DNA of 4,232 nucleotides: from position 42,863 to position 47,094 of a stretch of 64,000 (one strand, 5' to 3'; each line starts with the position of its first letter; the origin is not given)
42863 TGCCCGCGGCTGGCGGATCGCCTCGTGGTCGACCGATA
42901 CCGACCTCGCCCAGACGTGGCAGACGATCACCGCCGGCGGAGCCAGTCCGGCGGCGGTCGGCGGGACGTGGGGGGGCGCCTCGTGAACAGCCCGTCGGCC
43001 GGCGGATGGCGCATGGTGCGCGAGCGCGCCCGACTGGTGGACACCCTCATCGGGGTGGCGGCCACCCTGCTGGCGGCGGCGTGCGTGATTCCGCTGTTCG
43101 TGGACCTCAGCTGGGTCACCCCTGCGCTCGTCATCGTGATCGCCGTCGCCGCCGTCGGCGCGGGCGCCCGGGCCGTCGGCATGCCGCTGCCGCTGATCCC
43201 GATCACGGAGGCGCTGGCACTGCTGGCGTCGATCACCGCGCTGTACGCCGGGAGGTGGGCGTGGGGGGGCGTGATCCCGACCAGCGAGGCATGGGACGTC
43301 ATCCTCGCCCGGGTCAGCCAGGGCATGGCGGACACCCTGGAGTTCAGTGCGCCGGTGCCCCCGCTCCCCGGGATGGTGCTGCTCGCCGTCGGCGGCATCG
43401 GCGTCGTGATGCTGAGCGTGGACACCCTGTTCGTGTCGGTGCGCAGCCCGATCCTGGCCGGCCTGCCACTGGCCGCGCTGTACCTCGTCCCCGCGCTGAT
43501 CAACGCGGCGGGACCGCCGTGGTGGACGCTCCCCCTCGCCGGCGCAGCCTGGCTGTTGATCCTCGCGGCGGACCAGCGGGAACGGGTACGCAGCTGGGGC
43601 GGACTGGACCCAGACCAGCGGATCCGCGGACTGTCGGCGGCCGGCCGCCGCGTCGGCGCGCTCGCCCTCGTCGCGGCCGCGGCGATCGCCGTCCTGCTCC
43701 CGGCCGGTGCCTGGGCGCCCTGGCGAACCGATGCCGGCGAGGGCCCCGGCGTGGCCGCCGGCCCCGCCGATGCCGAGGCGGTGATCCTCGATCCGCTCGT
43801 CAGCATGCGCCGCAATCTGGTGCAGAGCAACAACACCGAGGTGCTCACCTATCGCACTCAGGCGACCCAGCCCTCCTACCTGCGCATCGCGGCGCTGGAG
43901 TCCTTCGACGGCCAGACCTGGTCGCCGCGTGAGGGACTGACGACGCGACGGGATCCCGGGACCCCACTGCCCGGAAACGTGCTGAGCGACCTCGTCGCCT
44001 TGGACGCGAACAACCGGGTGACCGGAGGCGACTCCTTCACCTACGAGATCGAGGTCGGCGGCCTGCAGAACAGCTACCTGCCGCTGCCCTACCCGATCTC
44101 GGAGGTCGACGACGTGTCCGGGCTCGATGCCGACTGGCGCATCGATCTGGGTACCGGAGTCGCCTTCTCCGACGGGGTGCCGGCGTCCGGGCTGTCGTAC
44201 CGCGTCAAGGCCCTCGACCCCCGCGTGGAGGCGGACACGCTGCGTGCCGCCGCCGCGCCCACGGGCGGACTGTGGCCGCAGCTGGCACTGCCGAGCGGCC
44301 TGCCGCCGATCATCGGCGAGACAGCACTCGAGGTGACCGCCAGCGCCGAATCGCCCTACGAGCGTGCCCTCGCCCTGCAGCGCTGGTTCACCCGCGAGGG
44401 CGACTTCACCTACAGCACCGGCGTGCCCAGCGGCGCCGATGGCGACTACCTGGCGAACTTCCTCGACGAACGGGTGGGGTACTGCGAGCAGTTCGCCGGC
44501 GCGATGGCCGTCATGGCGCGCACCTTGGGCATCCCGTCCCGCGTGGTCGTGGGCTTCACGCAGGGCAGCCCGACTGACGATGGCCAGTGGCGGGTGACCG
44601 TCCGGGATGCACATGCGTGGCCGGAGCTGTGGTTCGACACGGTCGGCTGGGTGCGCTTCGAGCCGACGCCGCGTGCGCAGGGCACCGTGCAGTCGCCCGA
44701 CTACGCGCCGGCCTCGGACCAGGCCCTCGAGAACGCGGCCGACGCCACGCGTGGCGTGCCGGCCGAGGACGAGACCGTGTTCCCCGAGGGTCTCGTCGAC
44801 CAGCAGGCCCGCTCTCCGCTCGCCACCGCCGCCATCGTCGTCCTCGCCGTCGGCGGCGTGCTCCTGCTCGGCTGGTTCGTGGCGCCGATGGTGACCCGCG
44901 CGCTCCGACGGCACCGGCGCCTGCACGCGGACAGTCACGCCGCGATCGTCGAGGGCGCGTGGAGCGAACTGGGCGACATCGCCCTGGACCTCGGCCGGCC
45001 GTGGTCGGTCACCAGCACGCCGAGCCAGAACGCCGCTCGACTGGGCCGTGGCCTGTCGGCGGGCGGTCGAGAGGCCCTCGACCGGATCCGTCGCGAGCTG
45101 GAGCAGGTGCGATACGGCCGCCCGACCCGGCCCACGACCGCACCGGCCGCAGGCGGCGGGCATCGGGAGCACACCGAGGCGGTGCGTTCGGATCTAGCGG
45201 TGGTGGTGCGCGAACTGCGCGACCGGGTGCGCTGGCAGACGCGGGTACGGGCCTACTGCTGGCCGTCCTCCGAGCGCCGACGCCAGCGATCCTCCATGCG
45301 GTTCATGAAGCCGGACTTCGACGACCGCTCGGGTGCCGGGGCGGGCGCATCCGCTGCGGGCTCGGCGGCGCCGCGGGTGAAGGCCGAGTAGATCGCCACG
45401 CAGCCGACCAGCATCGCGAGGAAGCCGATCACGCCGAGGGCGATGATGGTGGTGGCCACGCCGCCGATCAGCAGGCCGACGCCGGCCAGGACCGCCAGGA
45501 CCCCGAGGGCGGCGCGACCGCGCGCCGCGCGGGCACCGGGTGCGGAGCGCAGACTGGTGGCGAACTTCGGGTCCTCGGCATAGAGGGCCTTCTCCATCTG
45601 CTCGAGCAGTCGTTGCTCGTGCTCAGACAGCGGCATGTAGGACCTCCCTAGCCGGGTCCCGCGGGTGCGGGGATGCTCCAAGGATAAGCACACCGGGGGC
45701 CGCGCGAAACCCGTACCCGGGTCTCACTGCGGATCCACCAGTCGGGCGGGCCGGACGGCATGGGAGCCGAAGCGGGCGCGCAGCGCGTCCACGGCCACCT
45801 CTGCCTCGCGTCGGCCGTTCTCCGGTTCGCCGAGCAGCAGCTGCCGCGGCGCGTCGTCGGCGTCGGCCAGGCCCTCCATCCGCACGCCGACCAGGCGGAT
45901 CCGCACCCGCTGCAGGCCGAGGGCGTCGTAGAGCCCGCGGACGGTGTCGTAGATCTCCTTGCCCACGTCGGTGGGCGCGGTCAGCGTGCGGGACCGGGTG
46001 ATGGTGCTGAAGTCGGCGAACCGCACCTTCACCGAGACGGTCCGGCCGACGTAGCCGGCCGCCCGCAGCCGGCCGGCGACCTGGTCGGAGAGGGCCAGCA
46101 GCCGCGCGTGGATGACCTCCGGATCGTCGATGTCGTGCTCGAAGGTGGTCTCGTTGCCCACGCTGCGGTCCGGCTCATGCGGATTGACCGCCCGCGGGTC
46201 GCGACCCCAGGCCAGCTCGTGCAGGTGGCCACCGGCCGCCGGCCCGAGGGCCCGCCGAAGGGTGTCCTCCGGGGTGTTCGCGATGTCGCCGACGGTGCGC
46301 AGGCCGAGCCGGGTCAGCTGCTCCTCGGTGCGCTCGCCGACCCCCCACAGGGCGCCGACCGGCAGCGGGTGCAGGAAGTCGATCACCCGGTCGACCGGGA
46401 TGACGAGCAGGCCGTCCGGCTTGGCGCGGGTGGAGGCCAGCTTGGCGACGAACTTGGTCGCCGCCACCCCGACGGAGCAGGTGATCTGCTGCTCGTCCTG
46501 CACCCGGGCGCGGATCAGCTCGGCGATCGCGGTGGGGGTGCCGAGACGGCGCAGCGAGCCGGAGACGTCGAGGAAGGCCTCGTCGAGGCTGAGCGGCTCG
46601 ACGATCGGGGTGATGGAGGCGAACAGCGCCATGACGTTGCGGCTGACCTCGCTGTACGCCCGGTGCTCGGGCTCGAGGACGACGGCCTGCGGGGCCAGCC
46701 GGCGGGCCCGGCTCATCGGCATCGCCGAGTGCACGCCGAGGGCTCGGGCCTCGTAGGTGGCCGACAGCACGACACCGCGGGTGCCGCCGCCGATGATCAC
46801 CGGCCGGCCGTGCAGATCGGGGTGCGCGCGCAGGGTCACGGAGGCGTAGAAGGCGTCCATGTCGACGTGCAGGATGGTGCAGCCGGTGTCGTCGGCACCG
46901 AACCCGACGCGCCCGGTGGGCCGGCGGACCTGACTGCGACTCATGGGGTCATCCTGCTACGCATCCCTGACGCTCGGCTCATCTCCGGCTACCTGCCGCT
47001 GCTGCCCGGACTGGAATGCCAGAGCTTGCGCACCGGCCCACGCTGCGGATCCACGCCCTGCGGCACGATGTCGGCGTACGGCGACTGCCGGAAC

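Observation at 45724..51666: SOS-box-controlled cassette: two small unknown proteins + DnaE2 + catalytically intact DinB, with no ImuA'/ImuB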

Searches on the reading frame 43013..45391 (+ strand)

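Call 86: search_protein_families(library=pfam, proteins=[window:43013-45391:+], max_evalue=0.0001)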
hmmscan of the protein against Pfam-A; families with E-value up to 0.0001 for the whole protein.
window:43013-45391:+ (792 aa): 2 families
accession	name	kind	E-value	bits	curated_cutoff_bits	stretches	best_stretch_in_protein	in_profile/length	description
PF11992.13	TgpA_N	-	7.7e-51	173.5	30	1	16-404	1-330/333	TgpA N-terminal domain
PF01841.26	Transglut_core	-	1.2e-25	90.3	23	1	437-551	3-108/108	Transglutaminase-like superfamily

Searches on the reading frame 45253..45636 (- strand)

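Call 86: search_protein_families(library=pfam, proteins=[window:45253-45636:-], max_evalue=0.0001)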
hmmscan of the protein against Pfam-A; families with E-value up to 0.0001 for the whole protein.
window:45253-45636:- (127 aa): 3 families
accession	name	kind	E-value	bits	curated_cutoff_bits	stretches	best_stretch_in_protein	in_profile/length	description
PF11239.13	DUF3040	-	1.9e-27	95.8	24.7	1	1-80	1-83/84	Protein of unknown function (DUF3040)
PF13796.11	Sensor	-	2.6e-06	28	28.2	1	42-120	6-84/162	Putative sensor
PF19762.4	DUF6249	-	3.4e-05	24.2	33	1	5-87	25-102/104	Domain of unknown function (DUF6249)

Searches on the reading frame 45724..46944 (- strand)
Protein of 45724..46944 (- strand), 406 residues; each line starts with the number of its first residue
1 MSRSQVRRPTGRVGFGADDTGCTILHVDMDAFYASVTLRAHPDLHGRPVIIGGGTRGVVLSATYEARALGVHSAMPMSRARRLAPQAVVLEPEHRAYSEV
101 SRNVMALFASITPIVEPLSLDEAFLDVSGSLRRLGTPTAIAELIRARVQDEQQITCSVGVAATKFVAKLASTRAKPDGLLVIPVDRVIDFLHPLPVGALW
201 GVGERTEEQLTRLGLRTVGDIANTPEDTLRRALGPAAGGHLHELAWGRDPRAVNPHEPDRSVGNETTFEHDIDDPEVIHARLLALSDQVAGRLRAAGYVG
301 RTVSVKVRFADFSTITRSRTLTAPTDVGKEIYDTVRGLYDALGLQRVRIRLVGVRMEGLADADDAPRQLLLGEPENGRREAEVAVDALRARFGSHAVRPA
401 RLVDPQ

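Call 3: search_protein_families(library=pfam, proteins=[window:45724-46944:-], max_evalue=0.01)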
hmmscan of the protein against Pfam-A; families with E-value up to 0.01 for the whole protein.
window:45724-46944:- (406 aa): 4 families
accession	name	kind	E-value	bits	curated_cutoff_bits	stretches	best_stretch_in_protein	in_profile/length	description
PF00817.25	IMS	-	1.9e-48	164.6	23.2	1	27-171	1-147/148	impB/mucB/samB family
PF11799.13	IMS_C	-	3.3e-31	108.4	20.7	1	260-369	2-107/109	impB/mucB/samB family C-terminal domain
PF21999.2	IMS_HHH_1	-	6.8e-08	33.3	27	1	199-249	3-53/53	DNA polymerase-iota, thumb domain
PF11798.14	IMS_HHH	-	7.1e-07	29.6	24.4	1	185-215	2-32/32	IMS family HHH motif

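Call 4: search_protein_families(library=ncbifam, proteins=[window:45724-46944:-], max_evalue=0.01)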
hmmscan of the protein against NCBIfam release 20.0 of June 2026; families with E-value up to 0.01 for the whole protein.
window:45724-46944:- (406 aa): 10 families
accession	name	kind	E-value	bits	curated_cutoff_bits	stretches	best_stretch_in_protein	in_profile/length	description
NF003015.0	PRK03858.1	subfamily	5.7e-122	407.6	367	1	21-403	6-386/399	DNA polymerase IV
NF002882.0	PRK03348.1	equivalog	1.5e-113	380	389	1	23-364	6-349/461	DNA polymerase IV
NF002751.0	PRK02794.1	equivalog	1.4e-112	376.7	371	1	22-400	38-415/425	DNA polymerase IV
NF002677.0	PRK02406.1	equivalog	1.4e-103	346.8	256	1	23-363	7-347/357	DNA polymerase IV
NF002848.0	PRK03103.1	subfamily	1.7e-92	310.1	381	1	22-400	4-389/410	DNA polymerase IV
NF010731.0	PRK14133.1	equivalog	1.9e-86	290.5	362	1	23-361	4-338/352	DNA polymerase IV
NF002492.0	PRK01810.1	equivalog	8.5e-85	284.9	399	1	21-398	9-390/412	DNA polymerase IV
NF002883.0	PRK03352.1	equivalog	1.3e-81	274.5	330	1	23-358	6-341/347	DNA polymerase IV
NF002292.0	PRK01216.1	equivalog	4e-48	164.2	339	1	24-362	3-342/351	DNA polymerase IV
NF002955.0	PRK03609.1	subfamily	1.2e-33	116.7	431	1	26-331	4-322/422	translesion error-prone DNA polymerase V subunit UmuC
